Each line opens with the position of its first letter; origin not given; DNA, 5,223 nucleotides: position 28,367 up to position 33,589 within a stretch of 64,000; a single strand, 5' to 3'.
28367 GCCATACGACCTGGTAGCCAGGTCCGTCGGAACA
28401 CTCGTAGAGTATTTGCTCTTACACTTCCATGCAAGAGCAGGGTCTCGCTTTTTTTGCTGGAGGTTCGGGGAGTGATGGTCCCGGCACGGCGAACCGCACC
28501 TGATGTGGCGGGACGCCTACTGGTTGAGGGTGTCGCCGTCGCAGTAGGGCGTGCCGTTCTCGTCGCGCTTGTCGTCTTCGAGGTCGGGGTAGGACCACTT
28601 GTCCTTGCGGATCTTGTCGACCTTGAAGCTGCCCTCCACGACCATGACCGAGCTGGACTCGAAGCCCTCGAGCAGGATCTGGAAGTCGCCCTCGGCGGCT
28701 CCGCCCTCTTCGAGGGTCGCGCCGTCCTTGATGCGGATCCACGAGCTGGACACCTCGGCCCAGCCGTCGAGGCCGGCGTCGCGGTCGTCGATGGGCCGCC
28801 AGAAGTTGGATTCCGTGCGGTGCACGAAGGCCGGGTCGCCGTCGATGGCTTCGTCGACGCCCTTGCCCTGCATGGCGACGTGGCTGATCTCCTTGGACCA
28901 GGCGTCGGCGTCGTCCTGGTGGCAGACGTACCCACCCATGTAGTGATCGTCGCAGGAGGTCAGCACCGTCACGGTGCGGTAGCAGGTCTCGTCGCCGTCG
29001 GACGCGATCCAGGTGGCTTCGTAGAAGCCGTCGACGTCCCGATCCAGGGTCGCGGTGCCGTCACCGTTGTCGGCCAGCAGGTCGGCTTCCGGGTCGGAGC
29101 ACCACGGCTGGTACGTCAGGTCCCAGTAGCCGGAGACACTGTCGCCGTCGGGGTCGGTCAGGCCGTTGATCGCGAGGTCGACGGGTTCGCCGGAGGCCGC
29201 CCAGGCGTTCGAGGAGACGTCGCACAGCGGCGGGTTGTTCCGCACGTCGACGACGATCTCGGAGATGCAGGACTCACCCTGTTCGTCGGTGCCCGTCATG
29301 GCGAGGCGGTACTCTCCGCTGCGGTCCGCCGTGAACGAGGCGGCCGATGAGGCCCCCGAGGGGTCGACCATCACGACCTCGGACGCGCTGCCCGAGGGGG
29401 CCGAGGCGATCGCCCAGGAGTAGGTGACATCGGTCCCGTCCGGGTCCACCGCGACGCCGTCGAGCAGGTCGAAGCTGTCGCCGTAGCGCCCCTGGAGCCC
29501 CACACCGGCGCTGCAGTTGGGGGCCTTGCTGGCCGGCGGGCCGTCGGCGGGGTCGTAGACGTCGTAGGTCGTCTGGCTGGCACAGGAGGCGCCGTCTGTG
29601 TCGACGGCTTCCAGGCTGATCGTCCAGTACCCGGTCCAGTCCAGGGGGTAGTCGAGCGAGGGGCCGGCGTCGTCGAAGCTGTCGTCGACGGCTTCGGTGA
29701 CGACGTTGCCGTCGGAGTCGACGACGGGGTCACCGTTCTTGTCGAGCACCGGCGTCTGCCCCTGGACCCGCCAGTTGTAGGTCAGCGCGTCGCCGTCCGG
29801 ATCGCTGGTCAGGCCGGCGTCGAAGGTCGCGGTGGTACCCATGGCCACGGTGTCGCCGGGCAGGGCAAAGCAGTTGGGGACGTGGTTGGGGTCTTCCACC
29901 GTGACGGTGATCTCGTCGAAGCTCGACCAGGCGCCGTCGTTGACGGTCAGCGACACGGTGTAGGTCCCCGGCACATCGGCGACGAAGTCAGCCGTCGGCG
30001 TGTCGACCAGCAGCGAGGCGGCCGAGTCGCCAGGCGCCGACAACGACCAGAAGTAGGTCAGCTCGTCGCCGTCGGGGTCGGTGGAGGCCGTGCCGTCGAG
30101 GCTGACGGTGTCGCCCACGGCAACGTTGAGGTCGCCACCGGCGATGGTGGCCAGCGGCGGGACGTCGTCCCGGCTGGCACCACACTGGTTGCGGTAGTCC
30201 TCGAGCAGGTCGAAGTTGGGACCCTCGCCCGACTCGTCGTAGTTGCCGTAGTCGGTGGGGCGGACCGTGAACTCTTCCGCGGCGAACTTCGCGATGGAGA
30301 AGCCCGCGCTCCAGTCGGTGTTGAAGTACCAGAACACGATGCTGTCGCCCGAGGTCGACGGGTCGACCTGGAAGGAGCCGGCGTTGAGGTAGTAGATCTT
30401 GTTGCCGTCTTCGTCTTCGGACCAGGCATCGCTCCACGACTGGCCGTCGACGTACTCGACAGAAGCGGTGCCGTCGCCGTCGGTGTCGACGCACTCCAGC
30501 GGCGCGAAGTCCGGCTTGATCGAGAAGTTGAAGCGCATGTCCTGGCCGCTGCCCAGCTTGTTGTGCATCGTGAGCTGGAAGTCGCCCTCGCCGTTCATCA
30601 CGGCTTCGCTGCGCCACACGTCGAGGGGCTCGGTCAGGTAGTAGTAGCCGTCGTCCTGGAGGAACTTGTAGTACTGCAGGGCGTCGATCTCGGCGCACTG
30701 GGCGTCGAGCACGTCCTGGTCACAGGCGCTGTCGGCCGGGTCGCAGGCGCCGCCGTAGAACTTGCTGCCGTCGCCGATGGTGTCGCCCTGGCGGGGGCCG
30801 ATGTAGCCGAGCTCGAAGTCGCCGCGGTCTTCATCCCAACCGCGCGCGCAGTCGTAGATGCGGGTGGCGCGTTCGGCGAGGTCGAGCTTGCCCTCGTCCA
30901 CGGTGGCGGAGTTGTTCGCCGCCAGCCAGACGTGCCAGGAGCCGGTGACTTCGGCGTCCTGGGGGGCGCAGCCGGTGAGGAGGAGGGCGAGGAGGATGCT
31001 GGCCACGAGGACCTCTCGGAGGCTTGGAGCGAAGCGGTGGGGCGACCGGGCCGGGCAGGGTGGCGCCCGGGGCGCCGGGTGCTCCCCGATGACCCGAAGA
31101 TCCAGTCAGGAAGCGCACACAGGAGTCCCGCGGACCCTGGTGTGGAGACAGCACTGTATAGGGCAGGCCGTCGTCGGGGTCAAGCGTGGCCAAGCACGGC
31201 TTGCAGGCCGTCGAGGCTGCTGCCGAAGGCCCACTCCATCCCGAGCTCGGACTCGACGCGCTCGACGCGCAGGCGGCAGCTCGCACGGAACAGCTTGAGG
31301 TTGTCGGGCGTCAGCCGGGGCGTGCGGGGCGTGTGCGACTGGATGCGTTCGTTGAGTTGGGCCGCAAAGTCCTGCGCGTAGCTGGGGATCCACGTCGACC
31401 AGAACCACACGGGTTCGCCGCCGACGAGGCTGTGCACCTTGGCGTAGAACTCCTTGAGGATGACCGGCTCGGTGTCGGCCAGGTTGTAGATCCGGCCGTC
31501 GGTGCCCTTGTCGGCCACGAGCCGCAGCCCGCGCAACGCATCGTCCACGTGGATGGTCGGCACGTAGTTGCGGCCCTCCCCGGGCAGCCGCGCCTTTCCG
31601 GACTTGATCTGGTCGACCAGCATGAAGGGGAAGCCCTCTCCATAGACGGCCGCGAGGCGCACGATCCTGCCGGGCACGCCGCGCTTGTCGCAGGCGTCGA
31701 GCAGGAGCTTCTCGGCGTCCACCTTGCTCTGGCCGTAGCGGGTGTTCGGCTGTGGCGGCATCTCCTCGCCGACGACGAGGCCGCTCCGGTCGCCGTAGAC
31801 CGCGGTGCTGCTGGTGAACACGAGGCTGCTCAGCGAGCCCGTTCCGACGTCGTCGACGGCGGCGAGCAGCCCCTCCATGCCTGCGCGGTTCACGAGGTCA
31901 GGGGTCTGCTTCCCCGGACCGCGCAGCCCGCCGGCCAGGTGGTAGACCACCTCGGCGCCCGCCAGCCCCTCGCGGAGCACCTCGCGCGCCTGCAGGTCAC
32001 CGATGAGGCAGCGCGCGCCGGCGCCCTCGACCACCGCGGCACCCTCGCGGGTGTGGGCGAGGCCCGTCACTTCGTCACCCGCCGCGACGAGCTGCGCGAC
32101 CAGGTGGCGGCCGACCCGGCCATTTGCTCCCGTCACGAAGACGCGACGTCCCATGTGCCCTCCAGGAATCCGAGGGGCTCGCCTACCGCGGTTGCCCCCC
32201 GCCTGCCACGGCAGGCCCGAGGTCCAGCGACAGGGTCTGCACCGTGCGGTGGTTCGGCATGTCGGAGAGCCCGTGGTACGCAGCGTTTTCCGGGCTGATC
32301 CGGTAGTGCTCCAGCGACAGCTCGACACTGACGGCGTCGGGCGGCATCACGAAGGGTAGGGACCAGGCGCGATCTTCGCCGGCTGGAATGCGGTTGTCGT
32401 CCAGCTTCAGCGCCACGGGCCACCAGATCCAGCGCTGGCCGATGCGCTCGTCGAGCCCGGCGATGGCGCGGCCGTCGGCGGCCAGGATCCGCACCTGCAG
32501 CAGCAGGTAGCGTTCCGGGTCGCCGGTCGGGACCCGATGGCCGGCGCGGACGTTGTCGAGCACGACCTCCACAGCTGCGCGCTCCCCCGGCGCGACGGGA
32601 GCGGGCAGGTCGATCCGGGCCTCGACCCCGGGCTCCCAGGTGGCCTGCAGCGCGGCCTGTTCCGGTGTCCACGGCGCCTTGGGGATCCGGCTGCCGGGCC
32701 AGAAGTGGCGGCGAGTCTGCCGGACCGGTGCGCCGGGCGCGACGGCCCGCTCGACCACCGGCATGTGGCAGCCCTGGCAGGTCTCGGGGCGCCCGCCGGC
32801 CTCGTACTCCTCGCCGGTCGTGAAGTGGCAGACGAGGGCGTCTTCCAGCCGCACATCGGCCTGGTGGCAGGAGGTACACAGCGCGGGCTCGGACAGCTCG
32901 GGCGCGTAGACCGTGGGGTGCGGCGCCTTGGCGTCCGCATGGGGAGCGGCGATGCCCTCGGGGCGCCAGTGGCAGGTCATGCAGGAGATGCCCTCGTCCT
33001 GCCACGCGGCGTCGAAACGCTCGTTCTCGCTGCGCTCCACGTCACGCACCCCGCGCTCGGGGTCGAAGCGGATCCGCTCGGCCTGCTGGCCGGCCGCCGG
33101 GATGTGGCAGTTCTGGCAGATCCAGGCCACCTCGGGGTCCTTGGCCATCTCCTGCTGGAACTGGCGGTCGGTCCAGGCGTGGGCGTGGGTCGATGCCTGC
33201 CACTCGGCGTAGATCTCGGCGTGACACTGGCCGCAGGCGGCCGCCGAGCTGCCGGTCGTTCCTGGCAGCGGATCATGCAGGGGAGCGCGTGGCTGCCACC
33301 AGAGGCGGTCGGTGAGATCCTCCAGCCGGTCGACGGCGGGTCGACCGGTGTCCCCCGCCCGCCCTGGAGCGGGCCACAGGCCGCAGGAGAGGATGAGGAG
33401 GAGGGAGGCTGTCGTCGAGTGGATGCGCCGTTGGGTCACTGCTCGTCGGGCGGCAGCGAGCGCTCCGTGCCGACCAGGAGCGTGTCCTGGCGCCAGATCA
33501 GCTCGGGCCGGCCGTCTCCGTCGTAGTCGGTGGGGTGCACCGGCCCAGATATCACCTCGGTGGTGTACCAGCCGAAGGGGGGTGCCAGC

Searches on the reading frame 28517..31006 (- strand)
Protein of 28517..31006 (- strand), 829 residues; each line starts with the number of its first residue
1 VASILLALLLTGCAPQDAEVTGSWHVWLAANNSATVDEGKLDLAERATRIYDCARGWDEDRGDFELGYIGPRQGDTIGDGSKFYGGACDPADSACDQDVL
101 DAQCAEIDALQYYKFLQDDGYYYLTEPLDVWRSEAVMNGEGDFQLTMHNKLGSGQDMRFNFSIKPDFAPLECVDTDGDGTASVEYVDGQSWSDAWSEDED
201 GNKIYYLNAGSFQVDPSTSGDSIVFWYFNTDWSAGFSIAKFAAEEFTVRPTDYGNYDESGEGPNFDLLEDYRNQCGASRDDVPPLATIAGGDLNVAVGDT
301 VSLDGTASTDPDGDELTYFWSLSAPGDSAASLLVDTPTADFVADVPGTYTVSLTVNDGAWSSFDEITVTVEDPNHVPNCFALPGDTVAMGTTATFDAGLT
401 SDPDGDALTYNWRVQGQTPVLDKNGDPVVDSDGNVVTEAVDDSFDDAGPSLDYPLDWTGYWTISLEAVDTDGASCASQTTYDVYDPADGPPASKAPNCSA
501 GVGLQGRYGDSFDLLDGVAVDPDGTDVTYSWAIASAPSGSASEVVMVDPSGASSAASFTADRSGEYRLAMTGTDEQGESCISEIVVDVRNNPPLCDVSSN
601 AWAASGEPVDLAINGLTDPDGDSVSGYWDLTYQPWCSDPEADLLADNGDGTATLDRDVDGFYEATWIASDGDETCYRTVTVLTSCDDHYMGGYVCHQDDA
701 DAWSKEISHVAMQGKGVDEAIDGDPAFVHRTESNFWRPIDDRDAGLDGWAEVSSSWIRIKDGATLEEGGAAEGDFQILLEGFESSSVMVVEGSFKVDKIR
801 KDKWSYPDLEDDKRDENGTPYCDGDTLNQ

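Call 15: search_protein_families(library=pfam, proteins=[window:28517-31006:-], max_evalue=0.01)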
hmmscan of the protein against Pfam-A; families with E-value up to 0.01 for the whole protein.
window:28517-31006:- (829 aa): 6 families
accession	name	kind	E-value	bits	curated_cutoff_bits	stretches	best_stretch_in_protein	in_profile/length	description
PF22352.2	K319L-like_PKD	-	8.3e-20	71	27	2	289-370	1-84/84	K319L-like, PKD domain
PF18911.6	PKD_4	-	3.2e-18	66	27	2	282-370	2-85/85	PKD domain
PF00801.26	PKD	-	6.8e-13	48.9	23.5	1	287-370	3-80/80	PKD domain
PF21027.3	Sde0182_C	-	5.5e-12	46.6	27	1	300-321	1-22/83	Cellulose-binding protein Sde0182, C-terminal domain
PF17963.7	Big_9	-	2e-07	32.3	23.6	1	288-370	5-88/89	Bacterial Ig domain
PF02010.21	REJ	-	0.00026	20.2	25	0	286-372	86-200/452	REJ domain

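Call 78: search_protein_families(library=ncbifam, proteins=[window:28517-31006:-], max_evalue=0.01)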
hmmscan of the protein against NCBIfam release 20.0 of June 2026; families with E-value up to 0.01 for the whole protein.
window:28517-31006:- (829 aa): 3 families
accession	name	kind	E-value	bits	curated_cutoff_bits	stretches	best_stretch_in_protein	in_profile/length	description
NF038112.1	myxo_dep_M36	subfamily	3e-26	91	1500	1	283-629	1189-1511/1604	myxosortase-dependent M36 family metallopeptidase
NF041321.1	Alpha-amyl_MalA_Halo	equivalog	6.1e-11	41.4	875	1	295-379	10-86/666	alpha-amylase MalA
NF038111.1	rhom_dep_M36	equivalog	3.5e-08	31.4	1700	1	281-375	1184-1281/1315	rhombosortase-dependent M36 family metallopeptidase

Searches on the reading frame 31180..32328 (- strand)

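Call 15: search_protein_families(library=pfam, proteins=[window:31180-32328:-], max_evalue=0.01)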
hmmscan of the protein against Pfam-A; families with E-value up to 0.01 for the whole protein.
window:31180-32328:- (382 aa): 8 families
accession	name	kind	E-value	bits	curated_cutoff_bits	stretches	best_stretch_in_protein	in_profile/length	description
PF01370.27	Epimerase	-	1.2e-30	107.2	20.9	1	63-284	1-240/240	NAD dependent epimerase/dehydratase family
PF01073.25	3Beta_HSD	-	3.9e-16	59.4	22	1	65-241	2-194/280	3-beta hydroxysteroid dehydrogenase/isomerase family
PF16363.11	GDP_Man_Dehyd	-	2.7e-13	50.5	27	1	64-303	1-267/332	GDP-mannose 4,6 dehydratase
PF13460.12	NAD_binding_10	-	5.5e-11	43.1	27.2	1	67-183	1-107/184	NAD(P)H-binding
PF04321.23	RmlD_sub_bind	-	2.1e-09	37.3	27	1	62-232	2-158/287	RmlD substrate binding domain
PF07993.18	NAD_binding_4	-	8.3e-08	32.1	20.1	1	193-234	172-213/258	Male sterility protein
PF05368.20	NmrA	-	7.5e-06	26.2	27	1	61-133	3-78/298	NmrA-like family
PF02254.24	TrkA_N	-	0.0086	16.8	23.8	0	70-120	7-57/116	TrkA-N domain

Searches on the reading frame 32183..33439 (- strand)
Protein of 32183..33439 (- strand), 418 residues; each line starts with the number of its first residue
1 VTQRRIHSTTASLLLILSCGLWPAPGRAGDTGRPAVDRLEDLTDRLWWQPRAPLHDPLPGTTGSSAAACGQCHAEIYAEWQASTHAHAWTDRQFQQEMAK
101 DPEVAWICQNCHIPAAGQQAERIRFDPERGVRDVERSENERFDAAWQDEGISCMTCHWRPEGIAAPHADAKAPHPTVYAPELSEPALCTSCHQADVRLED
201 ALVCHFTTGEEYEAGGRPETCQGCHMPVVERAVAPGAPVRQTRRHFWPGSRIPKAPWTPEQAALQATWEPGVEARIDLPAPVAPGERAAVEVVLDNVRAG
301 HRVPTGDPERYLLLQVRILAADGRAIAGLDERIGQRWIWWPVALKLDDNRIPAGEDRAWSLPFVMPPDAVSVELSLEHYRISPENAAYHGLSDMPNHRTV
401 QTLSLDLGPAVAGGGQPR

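Call 15: search_protein_families(library=pfam, proteins=[window:32183-33439:-], max_evalue=0.01)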
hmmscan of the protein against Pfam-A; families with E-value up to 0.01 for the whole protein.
window:32183-33439:- (418 aa): 5 families
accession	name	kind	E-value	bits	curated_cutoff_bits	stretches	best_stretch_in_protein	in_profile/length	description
PF13435.11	Cytochrome_C554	-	1.9e-07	32.4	20.8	1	68-134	1-77/84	Cytochrome c554 and c-prime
PF14522.11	Cytochrome_C7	-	2.1e-07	31.1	24.8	0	65-157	12-66/67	Cytochrome c7 and related cytochrome c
PF22113.1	Mtrc-MtrF_II-IV_dom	-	4.3e-07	30.1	30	1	108-228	31-166/176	Outer membrane cytochrome MtrC/MtrF-like, domains II/IV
PF09699.15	Paired_CXXCH_1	-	9.3e-07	28.9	20.6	1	150-195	7-39/41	Doubled CXXCH motif (Paired_CXXCH_1)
PF14537.11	Cytochrom_c3_2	-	0.0016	19.3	25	0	108-205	9-69/79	Cytochrome c3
